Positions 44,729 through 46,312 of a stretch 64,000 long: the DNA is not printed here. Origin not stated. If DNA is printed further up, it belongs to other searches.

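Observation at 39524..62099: SusC/SusD pair joined to a heptaheme cytochrome and an array of CRTAC1/ASPIC-UnbV and TPR lipoproteins, with no CAZymes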

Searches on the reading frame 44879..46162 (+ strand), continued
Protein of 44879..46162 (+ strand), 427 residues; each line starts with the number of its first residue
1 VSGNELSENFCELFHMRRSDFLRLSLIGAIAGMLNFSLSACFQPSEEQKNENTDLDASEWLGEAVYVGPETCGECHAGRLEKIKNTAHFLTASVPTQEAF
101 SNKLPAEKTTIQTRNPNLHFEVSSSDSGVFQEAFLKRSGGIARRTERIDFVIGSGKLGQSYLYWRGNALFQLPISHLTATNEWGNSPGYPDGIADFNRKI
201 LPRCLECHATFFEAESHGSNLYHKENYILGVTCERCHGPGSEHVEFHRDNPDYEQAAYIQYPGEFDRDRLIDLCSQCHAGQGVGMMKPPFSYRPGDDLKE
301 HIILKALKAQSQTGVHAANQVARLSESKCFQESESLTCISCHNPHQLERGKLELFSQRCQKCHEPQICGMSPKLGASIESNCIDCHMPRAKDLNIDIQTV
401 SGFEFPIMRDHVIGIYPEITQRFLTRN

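Call 92: find_encoding_contigs(protein=P0001, flank=6000, max_places=3)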
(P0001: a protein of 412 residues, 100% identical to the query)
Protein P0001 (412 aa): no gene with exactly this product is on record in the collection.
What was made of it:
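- Tried and rejected: This was meant to date the IS insertion, but it returned nothing (call 92).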

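Call 96: search_protein_families(library=ncbifam, proteins=[L031:3599-7078:+, L025:11153-14506:-, L034:6456-7352:+], max_evalue=0.001)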
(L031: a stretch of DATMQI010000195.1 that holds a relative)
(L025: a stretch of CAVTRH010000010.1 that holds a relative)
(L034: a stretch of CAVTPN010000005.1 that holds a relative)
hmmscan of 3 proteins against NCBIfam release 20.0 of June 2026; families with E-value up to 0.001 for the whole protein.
L031:3599-7078:+ (1159 aa): 1 family
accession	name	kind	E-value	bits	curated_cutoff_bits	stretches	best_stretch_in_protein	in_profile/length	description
NF049945.1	TonB_dep_FCYXU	equivalog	3.9e-06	25.8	825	1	643-698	372-427/697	TonB-dependent receptor, FCYXU motif-type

L025:11153-14506:- (1117 aa): 1 family
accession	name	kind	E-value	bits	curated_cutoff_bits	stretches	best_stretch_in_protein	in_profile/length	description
NF049945.1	TonB_dep_FCYXU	equivalog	0.00083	18.1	825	0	614-649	384-419/697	TonB-dependent receptor, FCYXU motif-type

L034:6456-7352:+ (298 aa): 0 families

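Call 109: search_protein_representatives(protein=window:44924-46162:+)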
Query: 412 residues. Proteins with E-value up to 0.001 (for the whole library): 5406; up to 1e-10: 2798; up to 1e-30: 905. The best 150 are listed.
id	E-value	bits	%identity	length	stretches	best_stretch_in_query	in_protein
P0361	2.9e-119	415.0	49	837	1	44-406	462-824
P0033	4.7e-119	414.3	49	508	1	47-411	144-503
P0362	1.5e-109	383.0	43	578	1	48-409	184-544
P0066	5.9e-108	377.7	45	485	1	50-409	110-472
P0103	9.4e-104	363.9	45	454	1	48-410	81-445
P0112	2.5e-103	362.5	46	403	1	49-404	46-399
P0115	3.3e-103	362.1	44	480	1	39-409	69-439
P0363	2.0e-101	356.2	43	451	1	51-403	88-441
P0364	1.6e-99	349.9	50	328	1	93-402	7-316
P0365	3.1e-99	349.0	43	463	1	36-408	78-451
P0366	4.0e-99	348.6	43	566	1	51-409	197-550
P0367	9.5e-99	347.4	47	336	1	93-411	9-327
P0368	3.2e-98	345.7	43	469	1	39-403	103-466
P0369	7.8e-98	344.4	45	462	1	45-398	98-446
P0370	1.8e-97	343.2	44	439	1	50-404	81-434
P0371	4.0e-97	342.0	43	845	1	46-409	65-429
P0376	5.5e-95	335.0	42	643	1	43-410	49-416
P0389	4.6e-89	315.5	42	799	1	46-409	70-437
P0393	4.4e-88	312.3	42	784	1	48-407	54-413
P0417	1.0e-81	291.3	39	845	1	49-407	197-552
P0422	5.0e-81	289.0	37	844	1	11-408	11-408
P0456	8.4e-74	265.2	38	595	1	47-404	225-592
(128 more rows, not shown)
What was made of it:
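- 44924..46162 (+): Heptahaem c-type cytochrome lipoprotein, 412 aa, with a beta-rich insert at residues about 96-171. The family has 905 clusters at E<=1e-30 (call 109).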

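Call 110: search_protein_families(library=pfam, proteins=[P0361, P0362, P0366, P0371, P0376, P0389, P0393, P0417, P0422, P0456], max_evalue=0.001)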
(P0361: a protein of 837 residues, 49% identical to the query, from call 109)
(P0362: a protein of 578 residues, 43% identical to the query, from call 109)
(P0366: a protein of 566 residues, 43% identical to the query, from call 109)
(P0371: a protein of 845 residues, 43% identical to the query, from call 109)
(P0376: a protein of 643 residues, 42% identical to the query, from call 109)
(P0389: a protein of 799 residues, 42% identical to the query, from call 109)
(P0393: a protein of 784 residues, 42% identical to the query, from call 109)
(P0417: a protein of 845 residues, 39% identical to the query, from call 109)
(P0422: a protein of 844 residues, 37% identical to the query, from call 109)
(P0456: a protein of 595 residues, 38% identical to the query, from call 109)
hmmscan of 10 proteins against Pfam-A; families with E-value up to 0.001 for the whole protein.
P0361 (837 aa): 28 families (the best 25 are shown)
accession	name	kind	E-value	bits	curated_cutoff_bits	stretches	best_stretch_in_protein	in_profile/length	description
PF14559.12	TPR_19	-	1.6e-32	112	25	3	243-307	2-66/68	Tetratricopeptide repeat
PF13432.12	TPR_16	-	6.8e-27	94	32.7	2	238-285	3-50/65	Tetratricopeptide repeat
PF07719.23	TPR_2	-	1.6e-26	90.6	27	0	267-291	2-26/34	Tetratricopeptide repeat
PF13428.12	TPR_14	-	3.9e-22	76.9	23.5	0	131-173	2-44/44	Tetratricopeptide repeat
PF13181.12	TPR_8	-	1.2e-21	75.3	25.7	0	267-291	2-26/34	Tetratricopeptide repeat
PF13174.12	TPR_6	-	8e-18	64.2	26.3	0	267-294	1-28/33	Tetratricopeptide repeat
PF13414.12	TPR_11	-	1.7e-17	63.3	26.8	1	244-280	6-42/42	TPR repeat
PF00515.34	TPR_1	-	3.2e-15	55.6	27.8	0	267-291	2-26/34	Tetratricopeptide repeat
PF24575.1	TPR_Slam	-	2.8e-13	50.6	35.2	0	34-74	53-93/104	Surface lipoprotein assembly modifier, N-terminal TPR repeats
PF13431.12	TPR_17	-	1.6e-11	44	24.4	0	192-218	7-33/34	Tetratricopeptide repeat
PF13424.12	TPR_12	-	7.8e-11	42.5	30.1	0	237-296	8-75/77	Tetratricopeptide repeat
PF14561.12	TPR_20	-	1.3e-10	41.8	25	0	46-97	6-57/90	Tetratricopeptide repeat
PF23914.1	TPR_CcmH_CycH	-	2.2e-10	41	42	0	238-300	56-118/158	Cytochrome c-type biogenesis protein H TPR domain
PF12895.13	ANAPC3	-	1.7e-09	38.2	27.2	0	114-188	7-80/82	Anaphase-promoting complex, cyclosome, subunit 3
PF13176.12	TPR_7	-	6.8e-09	35.6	27.9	0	200-227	1-30/36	Tetratricopeptide repeat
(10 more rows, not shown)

P0362 (578 aa): 4 families
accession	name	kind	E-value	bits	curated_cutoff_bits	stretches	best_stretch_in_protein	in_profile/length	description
PF13435.11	Cytochrome_C554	-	1.7e-07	32.5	20.8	1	324-359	50-84/84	Cytochrome c554 and c-prime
PF14522.11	Cytochrome_C7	-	1.6e-06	28.2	24.8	0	323-400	14-67/67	Cytochrome c7 and related cytochrome c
PF14537.11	Cytochrom_c3_2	-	0.00017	22.4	25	0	324-404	8-69/79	Cytochrome c3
PF09699.15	Paired_CXXCH_1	-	0.00048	20.2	20.6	0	477-510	7-40/41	Doubled CXXCH motif (Paired_CXXCH_1)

P0366 (566 aa): 2 families
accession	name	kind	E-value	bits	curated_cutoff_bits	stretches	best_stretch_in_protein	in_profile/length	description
PF13435.11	Cytochrome_C554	-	2.1e-07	32.2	20.8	1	328-365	48-84/84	Cytochrome c554 and c-prime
PF14522.11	Cytochrome_C7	-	0.00021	21.5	24.8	1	328-406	13-67/67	Cytochrome c7 and related cytochrome c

P0371 (845 aa): 21 families
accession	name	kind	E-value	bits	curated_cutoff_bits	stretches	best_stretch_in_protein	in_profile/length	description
PF13414.12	TPR_11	-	2.9e-50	168.1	26.8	4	544-585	1-42/42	TPR repeat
PF00515.34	TPR_1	-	5.1e-44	146.8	27.8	3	606-637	2-33/34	Tetratricopeptide repeat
PF07719.23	TPR_2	-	6e-44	145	27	4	606-637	2-33/34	Tetratricopeptide repeat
PF13431.12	TPR_17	-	4.3e-30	101.9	24.4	2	593-625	1-33/34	Tetratricopeptide repeat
PF13424.12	TPR_12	-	7.9e-28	96.9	30.1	4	607-668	5-74/77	Tetratricopeptide repeat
PF13181.12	TPR_8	-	1e-26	91.2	25.7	1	537-570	1-34/34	Tetratricopeptide repeat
PF13432.12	TPR_16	-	3.3e-26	91.8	32.7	5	508-570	2-64/65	Tetratricopeptide repeat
PF14559.12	TPR_19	-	5e-26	91.3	25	4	653-708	5-61/68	Tetratricopeptide repeat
PF13428.12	TPR_14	-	4.8e-25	85.9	23.5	2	538-578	2-42/44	Tetratricopeptide repeat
PF13176.12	TPR_7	-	1.2e-21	75.3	27.9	1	607-637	1-31/36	Tetratricopeptide repeat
PF13374.12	TPR_10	-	6.5e-17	61.4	27.5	1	575-601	6-32/42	Tetratricopeptide repeat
PF24575.1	TPR_Slam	-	1.2e-12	48.6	35.2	0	644-692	52-100/104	Surface lipoprotein assembly modifier, N-terminal TPR repeats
PF23914.1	TPR_CcmH_CycH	-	5.4e-12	46.3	42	0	530-636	43-152/158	Cytochrome c-type biogenesis protein H TPR domain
PF13174.12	TPR_6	-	2.3e-10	40.8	26.3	0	674-704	1-31/33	Tetratricopeptide repeat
PF12895.13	ANAPC3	-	3.3e-09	37.3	27.2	0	619-698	3-81/82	Anaphase-promoting complex, cyclosome, subunit 3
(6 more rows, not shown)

P0376 (643 aa): 17 families
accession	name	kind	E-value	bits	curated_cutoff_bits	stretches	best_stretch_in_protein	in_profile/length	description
PF13181.12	TPR_8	-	2.9e-17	61.7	25.7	2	473-506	1-34/34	Tetratricopeptide repeat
PF13414.12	TPR_11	-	3.4e-17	62.3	26.8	2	483-520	4-41/42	TPR repeat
PF00515.34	TPR_1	-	3.3e-15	55.6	27.8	1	473-506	1-34/34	Tetratricopeptide repeat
PF07719.23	TPR_2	-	1.1e-13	50.6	27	2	473-506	1-34/34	Tetratricopeptide repeat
PF13431.12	TPR_17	-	2.5e-12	46.4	24.4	1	462-487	2-27/34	Tetratricopeptide repeat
PF13424.12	TPR_12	-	2.8e-09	37.5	30.1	1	473-538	10-76/77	Tetratricopeptide repeat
PF23914.1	TPR_CcmH_CycH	-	3.6e-09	37.1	42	1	462-508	39-85/158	Cytochrome c-type biogenesis protein H TPR domain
PF13428.12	TPR_14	-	7.7e-09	35.8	23.5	0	508-547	2-41/44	Tetratricopeptide repeat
PF13435.11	Cytochrome_C554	-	2.1e-07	32.2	20.8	1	192-229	48-84/84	Cytochrome c554 and c-prime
PF13371.12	TPR_9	-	4e-07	30.4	35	1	448-509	4-65/73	Tetratricopeptide repeat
PF14559.12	TPR_19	-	9.8e-07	29.4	25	0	452-513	4-64/68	Tetratricopeptide repeat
PF12895.13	ANAPC3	-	2.2e-06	28.3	27.2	0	451-504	1-53/82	Anaphase-promoting complex, cyclosome, subunit 3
PF14522.11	Cytochrome_C7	-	4.1e-05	23.8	24.8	0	193-269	14-66/67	Cytochrome c7 and related cytochrome c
PF13432.12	TPR_16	-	5e-05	24.1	32.7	0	461-506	19-64/65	Tetratricopeptide repeat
PF13429.12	TPR_15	-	0.00022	21.2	26.2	0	519-602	158-235/280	Tetratricopeptide repeat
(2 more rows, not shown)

P0389 (799 aa): 21 families
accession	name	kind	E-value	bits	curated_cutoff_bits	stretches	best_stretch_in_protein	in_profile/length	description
PF07719.23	TPR_2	-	1.3e-30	103.3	27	4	549-581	2-34/34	Tetratricopeptide repeat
PF00515.34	TPR_1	-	1.6e-29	101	27.8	3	549-581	2-34/34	Tetratricopeptide repeat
PF13414.12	TPR_11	-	2.5e-28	97.9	26.8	3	558-596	4-42/42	TPR repeat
PF13432.12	TPR_16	-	1.3e-26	93.1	32.7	3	619-681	2-64/65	Tetratricopeptide repeat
PF13431.12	TPR_17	-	6.2e-25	85.8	24.4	3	570-602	1-33/34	Tetratricopeptide repeat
PF13181.12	TPR_8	-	3e-17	61.7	25.7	0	614-646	1-33/34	Tetratricopeptide repeat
PF14559.12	TPR_19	-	2.1e-15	57.3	25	3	528-581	5-58/68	Tetratricopeptide repeat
PF13424.12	TPR_12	-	5.6e-15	55.7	30.1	2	612-678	8-75/77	Tetratricopeptide repeat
PF13374.12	TPR_10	-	4.8e-14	52.3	27.5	1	550-576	4-30/42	Tetratricopeptide repeat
PF13428.12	TPR_14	-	1.1e-13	50.8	23.5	1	620-655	7-42/44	Tetratricopeptide repeat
PF13176.12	TPR_7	-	1.3e-13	50.2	27.9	1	550-581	1-34/36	Tetratricopeptide repeat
PF13371.12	TPR_9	-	2.6e-08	34.2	35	0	622-681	3-62/73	Tetratricopeptide repeat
PF14522.11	Cytochrome_C7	-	1.5e-07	31.6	24.8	0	212-289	13-66/67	Cytochrome c7 and related cytochrome c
PF13174.12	TPR_6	-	1.8e-07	31.8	26.3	0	620-647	6-33/33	Tetratricopeptide repeat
PF23914.1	TPR_CcmH_CycH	-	4.5e-07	30.3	42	0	528-608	64-147/158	Cytochrome c-type biogenesis protein H TPR domain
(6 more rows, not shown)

P0393 (784 aa): 22 families
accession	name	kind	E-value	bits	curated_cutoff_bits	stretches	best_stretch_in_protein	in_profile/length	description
PF14559.12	TPR_19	-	2.6e-18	66.5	25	3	606-657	4-55/68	Tetratricopeptide repeat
PF13431.12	TPR_17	-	9.7e-18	63.3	24.4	0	615-647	1-33/34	Tetratricopeptide repeat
PF07719.23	TPR_2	-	1.3e-16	59.7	27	1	594-626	2-34/34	Tetratricopeptide repeat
PF13432.12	TPR_16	-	2e-13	51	32.7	3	667-729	3-65/65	Tetratricopeptide repeat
PF09699.15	Paired_CXXCH_1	-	9.5e-11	41.6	20.6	1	325-354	8-38/41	Doubled CXXCH motif (Paired_CXXCH_1)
PF00515.34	TPR_1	-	2.8e-10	40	27.8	0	595-626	3-34/34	Tetratricopeptide repeat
PF13414.12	TPR_11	-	4.9e-10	39.4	26.8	0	606-638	7-39/42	TPR repeat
PF14522.11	Cytochrome_C7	-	2.5e-09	37.2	24.8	1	194-269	15-66/67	Cytochrome c7 and related cytochrome c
PF13428.12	TPR_14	-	7.8e-09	35.8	23.5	1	596-635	4-43/44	Tetratricopeptide repeat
PF12895.13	ANAPC3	-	2.4e-07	31.4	27.2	0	584-652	13-81/82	Anaphase-promoting complex, cyclosome, subunit 3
PF13435.11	Cytochrome_C554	-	1e-06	30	20.8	1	191-229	47-84/84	Cytochrome c554 and c-prime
PF13371.12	TPR_9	-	1.9e-06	28.2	35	0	677-738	11-71/73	Tetratricopeptide repeat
PF13424.12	TPR_12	-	2.1e-06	28.2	30.1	1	695-759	3-75/77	Tetratricopeptide repeat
PF13181.12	TPR_8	-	4.1e-06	27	25.7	0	594-626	2-34/34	Tetratricopeptide repeat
PF25064.1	ARM_TT21_5th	-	7.1e-06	26.7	27.8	0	711-760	17-66/117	TT21 fifth ARM repeats domain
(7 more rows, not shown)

P0417 (845 aa): 18 families
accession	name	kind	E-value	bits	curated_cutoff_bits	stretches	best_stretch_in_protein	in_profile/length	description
PF07719.23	TPR_2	-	1.3e-19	69.1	27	0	739-772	1-34/34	Tetratricopeptide repeat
PF13414.12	TPR_11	-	5.4e-17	61.6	26.8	1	712-748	1-37/42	TPR repeat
PF14559.12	TPR_19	-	4.4e-16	59.4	25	2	717-771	3-57/68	Tetratricopeptide repeat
PF00515.34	TPR_1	-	4.4e-15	55.2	27.8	0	708-737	4-33/34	Tetratricopeptide repeat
PF13181.12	TPR_8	-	3.4e-13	49.1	25.7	0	739-772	1-34/34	Tetratricopeptide repeat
PF13431.12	TPR_17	-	4.4e-13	48.8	24.4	0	762-793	2-33/34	Tetratricopeptide repeat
PF13428.12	TPR_14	-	1.1e-12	47.7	23.5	0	579-620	2-43/44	Tetratricopeptide repeat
PF23914.1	TPR_CcmH_CycH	-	8.7e-12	45.6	42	1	707-800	52-148/158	Cytochrome c-type biogenesis protein H TPR domain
PF13424.12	TPR_12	-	8.4e-11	42.3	30.1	2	739-802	3-74/77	Tetratricopeptide repeat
PF13432.12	TPR_16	-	2.7e-09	37.7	32.7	1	683-738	9-64/65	Tetratricopeptide repeat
PF13371.12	TPR_9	-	6.2e-07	29.8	35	0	660-701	18-59/73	Tetratricopeptide repeat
PF13435.11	Cytochrome_C554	-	2.7e-06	28.7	20.8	1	334-370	49-84/84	Cytochrome c554 and c-prime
PF13429.12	TPR_15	-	9e-06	25.7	26.2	0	681-834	123-274/280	Tetratricopeptide repeat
PF12895.13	ANAPC3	-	1.9e-05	25.3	27.2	0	653-730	5-81/82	Anaphase-promoting complex, cyclosome, subunit 3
PF13374.12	TPR_10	-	0.0002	21.7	27.5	0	743-768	6-31/42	Tetratricopeptide repeat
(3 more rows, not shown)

P0422 (844 aa): 21 families
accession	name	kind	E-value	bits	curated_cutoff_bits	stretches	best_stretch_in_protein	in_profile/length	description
PF14559.12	TPR_19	-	8.5e-30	103.3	25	4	594-654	1-60/68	Tetratricopeptide repeat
PF13432.12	TPR_16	-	3.8e-23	82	32.7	4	524-582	3-61/65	Tetratricopeptide repeat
PF07719.23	TPR_2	-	6.5e-20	70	27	0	518-551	1-34/34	Tetratricopeptide repeat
PF13428.12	TPR_14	-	1e-15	57.1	23.5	0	586-626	3-43/44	Tetratricopeptide repeat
PF00515.34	TPR_1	-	2.9e-15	55.8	27.8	0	556-581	5-30/34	Tetratricopeptide repeat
PF23914.1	TPR_CcmH_CycH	-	1.5e-13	51.3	42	1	642-742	40-143/158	Cytochrome c-type biogenesis protein H TPR domain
PF13431.12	TPR_17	-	3.3e-11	43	24.4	0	675-706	2-33/34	Tetratricopeptide repeat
PF13181.12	TPR_8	-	9.4e-11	41.4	25.7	0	556-581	5-30/34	Tetratricopeptide repeat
PF13424.12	TPR_12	-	1.9e-10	41.2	30.1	1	523-581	8-74/77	Tetratricopeptide repeat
PF12895.13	ANAPC3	-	3.3e-10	40.6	27.2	0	588-641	27-79/82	Anaphase-promoting complex, cyclosome, subunit 3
PF13414.12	TPR_11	-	7.5e-10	38.8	26.8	0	559-593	1-35/42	TPR repeat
PF13371.12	TPR_9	-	4e-07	30.4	35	1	526-594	3-71/73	Tetratricopeptide repeat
PF14522.11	Cytochrome_C7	-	6.9e-07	29.4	24.8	0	187-262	15-66/67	Cytochrome c7 and related cytochrome c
PF13429.12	TPR_15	-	7.2e-07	29.3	26.2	1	526-647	154-277/280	Tetratricopeptide repeat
PF14561.12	TPR_20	-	1.9e-06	28.5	25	0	584-646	22-86/90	Tetratricopeptide repeat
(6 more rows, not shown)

P0456 (595 aa): 9 families
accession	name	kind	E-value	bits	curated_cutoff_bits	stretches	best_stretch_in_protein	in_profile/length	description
PF13435.11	Cytochrome_C554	-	1.1e-07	33.2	20.8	1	371-410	48-84/84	Cytochrome c554 and c-prime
PF07719.23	TPR_2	-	3.2e-07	30.4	27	0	68-100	2-34/34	Tetratricopeptide repeat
PF14559.12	TPR_19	-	1.3e-06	29.1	25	0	78-139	2-66/68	Tetratricopeptide repeat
PF13428.12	TPR_14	-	2.5e-05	25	23.5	0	69-108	3-42/44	Tetratricopeptide repeat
PF00515.34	TPR_1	-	4.5e-05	23.5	27.8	0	103-133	3-33/34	Tetratricopeptide repeat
PF09699.15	Paired_CXXCH_1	-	5.9e-05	23.1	20.6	0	511-539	8-39/41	Doubled CXXCH motif (Paired_CXXCH_1)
PF14537.11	Cytochrom_c3_2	-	6.1e-05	23.8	25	0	373-410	28-65/79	Cytochrome c3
PF13432.12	TPR_16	-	0.00033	21.5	32.7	0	73-133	3-63/65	Tetratricopeptide repeat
PF13181.12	TPR_8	-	0.0005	20.5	25.7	0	105-133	5-33/34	Tetratricopeptide repeat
